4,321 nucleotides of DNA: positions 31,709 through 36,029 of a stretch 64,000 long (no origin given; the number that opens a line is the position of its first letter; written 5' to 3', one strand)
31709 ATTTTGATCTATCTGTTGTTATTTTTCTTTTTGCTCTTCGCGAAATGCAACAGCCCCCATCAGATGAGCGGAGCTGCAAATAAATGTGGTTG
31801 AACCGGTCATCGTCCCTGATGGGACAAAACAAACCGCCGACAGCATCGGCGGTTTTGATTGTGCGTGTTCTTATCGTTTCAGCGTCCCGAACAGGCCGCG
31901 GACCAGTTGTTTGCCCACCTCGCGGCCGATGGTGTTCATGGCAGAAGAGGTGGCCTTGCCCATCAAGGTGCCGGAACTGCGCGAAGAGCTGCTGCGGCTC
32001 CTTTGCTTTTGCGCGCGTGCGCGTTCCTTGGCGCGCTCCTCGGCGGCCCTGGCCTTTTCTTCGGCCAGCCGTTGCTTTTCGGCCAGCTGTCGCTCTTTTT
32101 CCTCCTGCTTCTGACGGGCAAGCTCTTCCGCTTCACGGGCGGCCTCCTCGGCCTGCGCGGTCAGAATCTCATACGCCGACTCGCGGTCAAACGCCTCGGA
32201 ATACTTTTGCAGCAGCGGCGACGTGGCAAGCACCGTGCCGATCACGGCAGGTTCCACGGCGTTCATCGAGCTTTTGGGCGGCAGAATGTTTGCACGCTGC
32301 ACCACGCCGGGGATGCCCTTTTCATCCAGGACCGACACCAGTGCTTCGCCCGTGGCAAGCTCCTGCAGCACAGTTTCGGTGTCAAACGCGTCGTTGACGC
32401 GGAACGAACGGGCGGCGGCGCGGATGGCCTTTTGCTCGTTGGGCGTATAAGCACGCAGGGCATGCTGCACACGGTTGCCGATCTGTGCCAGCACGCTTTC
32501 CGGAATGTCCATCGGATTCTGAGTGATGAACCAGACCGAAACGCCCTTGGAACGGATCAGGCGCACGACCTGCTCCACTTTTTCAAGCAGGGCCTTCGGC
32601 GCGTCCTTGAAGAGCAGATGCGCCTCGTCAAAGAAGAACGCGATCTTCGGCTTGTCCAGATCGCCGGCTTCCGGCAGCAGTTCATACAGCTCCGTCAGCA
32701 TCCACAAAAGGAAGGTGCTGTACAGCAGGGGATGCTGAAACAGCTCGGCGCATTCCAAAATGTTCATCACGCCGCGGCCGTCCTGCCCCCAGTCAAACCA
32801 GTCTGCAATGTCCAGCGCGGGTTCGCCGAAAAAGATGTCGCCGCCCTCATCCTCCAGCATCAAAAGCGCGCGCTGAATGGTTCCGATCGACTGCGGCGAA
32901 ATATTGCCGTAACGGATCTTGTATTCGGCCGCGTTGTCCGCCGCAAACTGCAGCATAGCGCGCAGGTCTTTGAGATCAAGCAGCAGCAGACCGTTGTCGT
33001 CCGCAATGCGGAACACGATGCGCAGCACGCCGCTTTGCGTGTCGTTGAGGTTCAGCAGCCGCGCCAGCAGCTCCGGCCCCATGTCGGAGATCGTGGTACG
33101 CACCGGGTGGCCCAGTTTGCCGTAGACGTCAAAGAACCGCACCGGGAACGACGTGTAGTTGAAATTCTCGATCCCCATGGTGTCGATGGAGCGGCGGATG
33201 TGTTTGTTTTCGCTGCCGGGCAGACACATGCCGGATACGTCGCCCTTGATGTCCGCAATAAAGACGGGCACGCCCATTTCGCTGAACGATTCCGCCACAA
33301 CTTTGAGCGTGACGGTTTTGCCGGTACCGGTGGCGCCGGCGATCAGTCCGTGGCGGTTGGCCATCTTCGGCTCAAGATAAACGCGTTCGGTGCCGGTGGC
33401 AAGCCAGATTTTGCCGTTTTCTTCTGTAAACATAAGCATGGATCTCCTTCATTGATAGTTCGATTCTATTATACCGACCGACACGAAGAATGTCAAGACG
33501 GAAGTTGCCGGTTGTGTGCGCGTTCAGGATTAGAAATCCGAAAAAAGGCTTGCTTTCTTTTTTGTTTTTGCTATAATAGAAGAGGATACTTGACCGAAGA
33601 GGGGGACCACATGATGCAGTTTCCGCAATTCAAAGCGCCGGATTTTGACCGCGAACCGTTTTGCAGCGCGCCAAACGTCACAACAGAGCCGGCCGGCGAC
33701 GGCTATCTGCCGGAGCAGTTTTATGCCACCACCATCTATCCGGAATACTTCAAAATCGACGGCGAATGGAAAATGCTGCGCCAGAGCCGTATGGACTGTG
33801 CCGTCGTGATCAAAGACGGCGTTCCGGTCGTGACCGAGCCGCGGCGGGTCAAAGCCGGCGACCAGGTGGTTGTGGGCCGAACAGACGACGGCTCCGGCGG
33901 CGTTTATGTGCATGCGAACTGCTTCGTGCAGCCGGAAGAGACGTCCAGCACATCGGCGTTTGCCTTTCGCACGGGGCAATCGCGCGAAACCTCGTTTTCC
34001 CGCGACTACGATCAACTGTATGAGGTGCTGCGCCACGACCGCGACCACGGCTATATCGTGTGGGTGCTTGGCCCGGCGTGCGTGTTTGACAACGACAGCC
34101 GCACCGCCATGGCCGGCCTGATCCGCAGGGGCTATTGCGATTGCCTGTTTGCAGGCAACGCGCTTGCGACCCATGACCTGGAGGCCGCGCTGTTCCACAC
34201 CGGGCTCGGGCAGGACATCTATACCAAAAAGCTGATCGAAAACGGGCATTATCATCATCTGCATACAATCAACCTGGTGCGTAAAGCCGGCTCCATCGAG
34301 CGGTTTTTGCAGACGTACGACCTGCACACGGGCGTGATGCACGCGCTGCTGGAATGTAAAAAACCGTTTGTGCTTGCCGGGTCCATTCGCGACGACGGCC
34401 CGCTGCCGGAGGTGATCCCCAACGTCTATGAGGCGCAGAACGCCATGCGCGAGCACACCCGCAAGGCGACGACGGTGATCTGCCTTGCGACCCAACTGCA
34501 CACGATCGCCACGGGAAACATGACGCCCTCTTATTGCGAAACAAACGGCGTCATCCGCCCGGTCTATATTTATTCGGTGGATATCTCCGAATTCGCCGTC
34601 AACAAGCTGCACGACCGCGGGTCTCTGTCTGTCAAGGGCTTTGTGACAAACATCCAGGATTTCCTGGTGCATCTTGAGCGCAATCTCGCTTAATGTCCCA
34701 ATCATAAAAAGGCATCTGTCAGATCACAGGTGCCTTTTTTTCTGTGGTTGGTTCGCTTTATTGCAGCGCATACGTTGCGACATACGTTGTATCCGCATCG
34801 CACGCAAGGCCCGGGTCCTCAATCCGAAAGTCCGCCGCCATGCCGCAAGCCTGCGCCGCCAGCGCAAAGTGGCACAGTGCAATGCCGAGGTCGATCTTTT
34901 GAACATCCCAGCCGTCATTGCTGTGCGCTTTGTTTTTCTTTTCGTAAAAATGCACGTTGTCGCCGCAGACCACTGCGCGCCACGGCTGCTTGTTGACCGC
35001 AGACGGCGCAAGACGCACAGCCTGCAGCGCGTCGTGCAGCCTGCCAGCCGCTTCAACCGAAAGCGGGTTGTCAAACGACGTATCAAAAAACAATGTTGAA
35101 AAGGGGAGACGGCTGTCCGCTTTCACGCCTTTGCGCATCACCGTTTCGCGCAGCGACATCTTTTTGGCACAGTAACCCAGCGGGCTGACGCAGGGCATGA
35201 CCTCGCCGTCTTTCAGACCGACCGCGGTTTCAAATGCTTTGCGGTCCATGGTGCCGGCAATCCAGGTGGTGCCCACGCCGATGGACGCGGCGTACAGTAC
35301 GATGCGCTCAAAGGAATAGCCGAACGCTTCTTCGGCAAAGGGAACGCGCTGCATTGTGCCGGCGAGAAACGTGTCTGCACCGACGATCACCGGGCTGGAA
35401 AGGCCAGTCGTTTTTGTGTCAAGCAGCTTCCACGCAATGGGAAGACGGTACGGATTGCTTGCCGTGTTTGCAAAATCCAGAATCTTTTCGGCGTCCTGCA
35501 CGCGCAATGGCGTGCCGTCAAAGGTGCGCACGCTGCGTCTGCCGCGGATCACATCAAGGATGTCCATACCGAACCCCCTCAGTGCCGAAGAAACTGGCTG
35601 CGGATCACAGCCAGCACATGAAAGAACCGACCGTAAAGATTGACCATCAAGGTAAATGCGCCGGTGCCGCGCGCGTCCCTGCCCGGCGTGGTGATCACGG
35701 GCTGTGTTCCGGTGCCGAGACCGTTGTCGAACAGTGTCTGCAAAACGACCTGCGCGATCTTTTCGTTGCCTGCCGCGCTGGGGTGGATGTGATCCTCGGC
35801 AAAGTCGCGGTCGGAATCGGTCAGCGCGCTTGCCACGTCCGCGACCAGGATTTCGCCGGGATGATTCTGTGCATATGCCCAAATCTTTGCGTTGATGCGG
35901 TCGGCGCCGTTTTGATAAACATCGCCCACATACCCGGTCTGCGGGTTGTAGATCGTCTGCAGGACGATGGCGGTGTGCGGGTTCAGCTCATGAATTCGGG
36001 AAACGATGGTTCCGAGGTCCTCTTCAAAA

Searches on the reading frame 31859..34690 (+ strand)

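Call 51: search_protein_families(library=pfam, proteins=[window:31859-34690:+], max_evalue=0.0001)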
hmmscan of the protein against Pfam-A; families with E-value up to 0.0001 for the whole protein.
window:31859-34690:+ (944 aa): 2 families
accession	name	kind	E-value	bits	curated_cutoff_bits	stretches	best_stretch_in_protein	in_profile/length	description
PF21570.3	ArgZ-like_C_2nd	-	3.5e-63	213.6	27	1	727-939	11-213/213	Arginine dihydrolase ArgZ-like, C-terminal, Rossmann fold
PF21571.2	ArgZ-like_C_1st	-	2.1e-07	31.3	27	1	631-675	4-50/84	Arginine dihydrolase ArgZ-like, C-terminal, first region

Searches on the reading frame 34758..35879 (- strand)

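Call 51: search_protein_families(library=pfam, proteins=[window:34758-35879:-], max_evalue=0.0001)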
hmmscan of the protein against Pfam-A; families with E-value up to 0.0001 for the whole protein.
window:34758-35879:- (373 aa): 2 families
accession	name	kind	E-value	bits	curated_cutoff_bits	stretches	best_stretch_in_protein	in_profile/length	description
PF14512.11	TM1586_NiRdase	-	4.3e-32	111.9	27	1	107-342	2-215/215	Putative TM nitroreductase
PF00881.29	Nitroreductase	-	1.4e-16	61.6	23.5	0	184-236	117-167/167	Nitroreductase family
